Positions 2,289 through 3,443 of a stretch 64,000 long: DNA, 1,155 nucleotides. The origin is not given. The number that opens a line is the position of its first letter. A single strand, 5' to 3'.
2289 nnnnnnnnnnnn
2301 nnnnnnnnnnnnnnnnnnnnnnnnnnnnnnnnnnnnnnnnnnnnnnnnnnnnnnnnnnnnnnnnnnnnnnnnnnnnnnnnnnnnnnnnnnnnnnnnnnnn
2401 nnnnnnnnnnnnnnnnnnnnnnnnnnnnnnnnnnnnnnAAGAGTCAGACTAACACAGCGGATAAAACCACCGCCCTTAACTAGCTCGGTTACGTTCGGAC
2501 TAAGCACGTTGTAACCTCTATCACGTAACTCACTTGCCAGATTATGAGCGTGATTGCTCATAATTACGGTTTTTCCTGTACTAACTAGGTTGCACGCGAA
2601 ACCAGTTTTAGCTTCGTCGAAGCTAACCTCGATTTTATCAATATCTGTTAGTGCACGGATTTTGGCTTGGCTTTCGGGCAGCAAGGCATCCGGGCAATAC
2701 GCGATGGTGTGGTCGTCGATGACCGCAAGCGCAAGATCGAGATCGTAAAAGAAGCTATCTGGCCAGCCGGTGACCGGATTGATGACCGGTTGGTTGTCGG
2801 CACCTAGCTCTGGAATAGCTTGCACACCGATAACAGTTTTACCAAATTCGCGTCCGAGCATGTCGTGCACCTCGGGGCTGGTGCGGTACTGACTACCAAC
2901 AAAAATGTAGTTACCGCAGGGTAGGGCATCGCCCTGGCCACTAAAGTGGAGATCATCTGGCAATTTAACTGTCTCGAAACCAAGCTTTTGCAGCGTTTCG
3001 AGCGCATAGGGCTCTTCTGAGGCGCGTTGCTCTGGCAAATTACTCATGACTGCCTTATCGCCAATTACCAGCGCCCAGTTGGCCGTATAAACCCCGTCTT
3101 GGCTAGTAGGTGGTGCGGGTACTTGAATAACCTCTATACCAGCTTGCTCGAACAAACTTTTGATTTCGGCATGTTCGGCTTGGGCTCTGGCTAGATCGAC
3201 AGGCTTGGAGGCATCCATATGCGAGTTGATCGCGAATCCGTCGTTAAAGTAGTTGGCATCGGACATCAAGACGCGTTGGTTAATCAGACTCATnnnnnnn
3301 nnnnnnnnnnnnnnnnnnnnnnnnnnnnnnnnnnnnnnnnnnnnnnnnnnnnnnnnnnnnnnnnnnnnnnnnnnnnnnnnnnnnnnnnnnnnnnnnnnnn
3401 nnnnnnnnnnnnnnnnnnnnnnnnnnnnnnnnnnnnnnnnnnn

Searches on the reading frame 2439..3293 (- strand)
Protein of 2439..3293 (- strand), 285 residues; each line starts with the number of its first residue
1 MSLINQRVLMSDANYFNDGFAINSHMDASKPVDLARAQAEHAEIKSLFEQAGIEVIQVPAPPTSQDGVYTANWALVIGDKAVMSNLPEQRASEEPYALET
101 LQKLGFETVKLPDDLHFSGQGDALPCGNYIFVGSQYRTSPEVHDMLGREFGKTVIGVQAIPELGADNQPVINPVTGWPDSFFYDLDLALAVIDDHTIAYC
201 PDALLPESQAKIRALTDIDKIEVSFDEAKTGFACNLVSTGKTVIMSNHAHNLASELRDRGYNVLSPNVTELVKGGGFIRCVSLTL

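Call 86: search_protein_families(library=ncbifam, proteins=[window:2439-3293:-], max_evalue=0.01)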
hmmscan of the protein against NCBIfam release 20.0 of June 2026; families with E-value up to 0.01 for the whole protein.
window:2439-3293:- (285 aa): 5 families
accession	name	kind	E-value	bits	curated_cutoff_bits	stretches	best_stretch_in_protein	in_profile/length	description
NF045659.1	DiMArgaseDdahMtb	equivalog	4.9e-48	163.7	300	1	5-284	23-282/283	dimethylargininase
NF052232.1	Arg_dihydro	equivalog_domain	9.3e-31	107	450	1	6-283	3-265/266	arginine dihydrolase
NF052231.1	bifunc_ArgZ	exception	7.6e-29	100.4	1025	1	7-284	6-268/696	bifunctional arginine dihydrolase/ornithine cyclodeaminase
NF045660.1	DiMthArgaseDdahStm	equivalog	6.6e-18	65.4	340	2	24-152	17-144/249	dimethylargininase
NF045658.1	DiMArgaseDdah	equivalog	3.5e-05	23.7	450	0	219-284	191-253/254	dimethylargininase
